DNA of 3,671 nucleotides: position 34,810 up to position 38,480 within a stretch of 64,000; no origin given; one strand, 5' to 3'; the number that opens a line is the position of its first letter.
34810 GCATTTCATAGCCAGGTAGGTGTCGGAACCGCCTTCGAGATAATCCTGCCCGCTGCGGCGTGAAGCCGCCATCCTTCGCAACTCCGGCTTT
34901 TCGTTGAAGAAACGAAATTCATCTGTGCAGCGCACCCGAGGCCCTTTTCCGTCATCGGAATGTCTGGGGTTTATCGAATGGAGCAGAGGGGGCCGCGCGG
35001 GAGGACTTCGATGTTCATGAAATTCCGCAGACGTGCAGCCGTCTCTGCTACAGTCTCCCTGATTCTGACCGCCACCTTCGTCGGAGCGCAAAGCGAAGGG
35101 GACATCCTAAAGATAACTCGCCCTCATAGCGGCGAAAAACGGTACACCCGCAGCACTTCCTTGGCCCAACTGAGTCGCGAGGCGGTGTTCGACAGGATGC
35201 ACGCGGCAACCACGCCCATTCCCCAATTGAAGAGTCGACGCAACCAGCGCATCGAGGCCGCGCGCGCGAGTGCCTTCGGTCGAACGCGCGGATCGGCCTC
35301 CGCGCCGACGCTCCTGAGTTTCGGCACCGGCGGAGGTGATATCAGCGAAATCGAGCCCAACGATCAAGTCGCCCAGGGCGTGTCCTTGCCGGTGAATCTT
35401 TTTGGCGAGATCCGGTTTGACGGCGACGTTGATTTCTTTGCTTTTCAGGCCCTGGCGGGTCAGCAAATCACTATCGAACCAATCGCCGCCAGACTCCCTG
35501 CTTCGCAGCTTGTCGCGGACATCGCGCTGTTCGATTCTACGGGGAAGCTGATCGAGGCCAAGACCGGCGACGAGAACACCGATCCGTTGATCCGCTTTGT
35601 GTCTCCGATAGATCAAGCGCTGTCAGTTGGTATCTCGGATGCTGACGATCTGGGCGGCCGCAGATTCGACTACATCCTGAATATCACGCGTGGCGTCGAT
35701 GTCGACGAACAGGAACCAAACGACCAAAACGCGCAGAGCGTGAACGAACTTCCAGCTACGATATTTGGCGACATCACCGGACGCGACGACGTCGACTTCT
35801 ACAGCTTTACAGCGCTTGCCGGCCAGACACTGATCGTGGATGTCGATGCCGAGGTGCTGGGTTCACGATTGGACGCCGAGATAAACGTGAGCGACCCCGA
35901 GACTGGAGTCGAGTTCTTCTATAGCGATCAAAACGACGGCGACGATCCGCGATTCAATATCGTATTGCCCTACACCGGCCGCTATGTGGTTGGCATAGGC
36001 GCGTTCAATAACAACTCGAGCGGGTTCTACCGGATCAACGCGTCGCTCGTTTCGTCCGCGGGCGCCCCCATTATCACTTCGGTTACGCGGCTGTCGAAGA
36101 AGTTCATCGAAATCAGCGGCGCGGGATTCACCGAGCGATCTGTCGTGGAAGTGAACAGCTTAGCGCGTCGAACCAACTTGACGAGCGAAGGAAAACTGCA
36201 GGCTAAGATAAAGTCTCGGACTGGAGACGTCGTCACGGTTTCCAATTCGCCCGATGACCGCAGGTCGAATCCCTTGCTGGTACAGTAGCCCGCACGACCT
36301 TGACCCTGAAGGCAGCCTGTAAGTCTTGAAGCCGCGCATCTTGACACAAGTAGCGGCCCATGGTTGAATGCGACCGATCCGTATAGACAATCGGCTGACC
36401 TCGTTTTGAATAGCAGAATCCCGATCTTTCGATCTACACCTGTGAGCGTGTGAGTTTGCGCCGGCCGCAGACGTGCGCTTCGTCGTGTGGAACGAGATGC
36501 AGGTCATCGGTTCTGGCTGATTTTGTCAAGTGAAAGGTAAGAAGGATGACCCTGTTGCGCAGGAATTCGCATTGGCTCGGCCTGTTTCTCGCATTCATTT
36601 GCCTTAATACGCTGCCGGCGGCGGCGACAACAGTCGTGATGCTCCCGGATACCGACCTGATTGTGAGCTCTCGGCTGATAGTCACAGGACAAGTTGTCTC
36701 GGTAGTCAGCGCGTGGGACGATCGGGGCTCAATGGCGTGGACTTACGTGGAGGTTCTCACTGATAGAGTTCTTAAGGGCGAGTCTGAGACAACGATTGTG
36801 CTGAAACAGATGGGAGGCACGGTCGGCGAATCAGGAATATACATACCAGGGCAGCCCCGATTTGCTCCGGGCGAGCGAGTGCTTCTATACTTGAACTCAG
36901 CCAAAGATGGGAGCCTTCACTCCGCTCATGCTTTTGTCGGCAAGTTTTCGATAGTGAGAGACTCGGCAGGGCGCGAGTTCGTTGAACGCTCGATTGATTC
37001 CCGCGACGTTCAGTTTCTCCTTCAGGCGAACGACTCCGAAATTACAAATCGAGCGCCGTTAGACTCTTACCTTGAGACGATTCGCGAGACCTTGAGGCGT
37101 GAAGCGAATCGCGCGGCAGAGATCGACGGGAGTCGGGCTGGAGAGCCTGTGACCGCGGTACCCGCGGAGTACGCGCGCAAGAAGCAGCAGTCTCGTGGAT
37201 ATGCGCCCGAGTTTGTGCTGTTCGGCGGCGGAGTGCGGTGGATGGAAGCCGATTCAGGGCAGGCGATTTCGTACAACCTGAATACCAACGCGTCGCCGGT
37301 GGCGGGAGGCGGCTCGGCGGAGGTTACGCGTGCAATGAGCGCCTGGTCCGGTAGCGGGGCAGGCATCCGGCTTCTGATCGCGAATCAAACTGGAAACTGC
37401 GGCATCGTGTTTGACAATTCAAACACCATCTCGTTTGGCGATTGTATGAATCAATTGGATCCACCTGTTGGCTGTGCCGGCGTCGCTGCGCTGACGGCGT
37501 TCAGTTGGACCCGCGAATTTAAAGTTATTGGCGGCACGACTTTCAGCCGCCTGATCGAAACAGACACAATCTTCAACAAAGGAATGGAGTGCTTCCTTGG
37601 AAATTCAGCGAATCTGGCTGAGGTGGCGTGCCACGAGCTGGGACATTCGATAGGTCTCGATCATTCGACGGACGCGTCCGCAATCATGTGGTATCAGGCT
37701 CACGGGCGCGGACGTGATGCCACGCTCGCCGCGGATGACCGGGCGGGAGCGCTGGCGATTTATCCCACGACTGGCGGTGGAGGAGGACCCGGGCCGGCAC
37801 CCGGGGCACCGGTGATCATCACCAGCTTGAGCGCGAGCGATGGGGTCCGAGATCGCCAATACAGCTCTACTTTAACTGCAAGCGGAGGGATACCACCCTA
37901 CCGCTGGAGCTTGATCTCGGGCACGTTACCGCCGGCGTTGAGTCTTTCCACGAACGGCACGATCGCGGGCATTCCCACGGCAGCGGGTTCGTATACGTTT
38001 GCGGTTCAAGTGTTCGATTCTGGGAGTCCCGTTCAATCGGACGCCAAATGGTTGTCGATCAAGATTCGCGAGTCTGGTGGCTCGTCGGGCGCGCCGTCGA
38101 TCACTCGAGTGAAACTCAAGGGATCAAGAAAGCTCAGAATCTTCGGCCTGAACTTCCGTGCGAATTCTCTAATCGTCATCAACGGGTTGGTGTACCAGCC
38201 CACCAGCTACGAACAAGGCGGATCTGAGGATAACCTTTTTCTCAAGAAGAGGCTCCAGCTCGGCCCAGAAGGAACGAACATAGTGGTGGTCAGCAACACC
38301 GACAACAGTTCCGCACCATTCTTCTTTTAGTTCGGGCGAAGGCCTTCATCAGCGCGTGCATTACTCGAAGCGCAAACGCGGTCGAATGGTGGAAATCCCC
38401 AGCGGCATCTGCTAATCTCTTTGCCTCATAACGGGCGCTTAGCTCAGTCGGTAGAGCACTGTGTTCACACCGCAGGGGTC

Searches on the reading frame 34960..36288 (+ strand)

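Call 40: search_protein_families(library=pfam, proteins=[window:34960-36288:+], max_evalue=0.00001)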
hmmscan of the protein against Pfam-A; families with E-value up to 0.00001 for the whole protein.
window:34960-36288:+ (442 aa): 1 family
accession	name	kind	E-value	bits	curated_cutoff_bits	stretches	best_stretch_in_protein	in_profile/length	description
PF04151.21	PPC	-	2.6e-10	41.5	25.9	1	277-346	1-68/70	Bacterial pre-peptidase C-terminal domain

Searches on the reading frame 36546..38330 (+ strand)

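Call 40: search_protein_families(library=pfam, proteins=[window:36546-38330:+], max_evalue=0.00001)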
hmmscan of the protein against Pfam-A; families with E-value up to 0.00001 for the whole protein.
window:36546-38330:+ (594 aa): 2 families
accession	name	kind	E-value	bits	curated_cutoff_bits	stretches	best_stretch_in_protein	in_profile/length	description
PF00413.30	Peptidase_M10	-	1e-10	42.1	24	1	352-406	103-158/159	Matrixin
PF05345.18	He_PIG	-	2.8e-09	37.7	24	1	422-494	2-84/96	Putative Ig domain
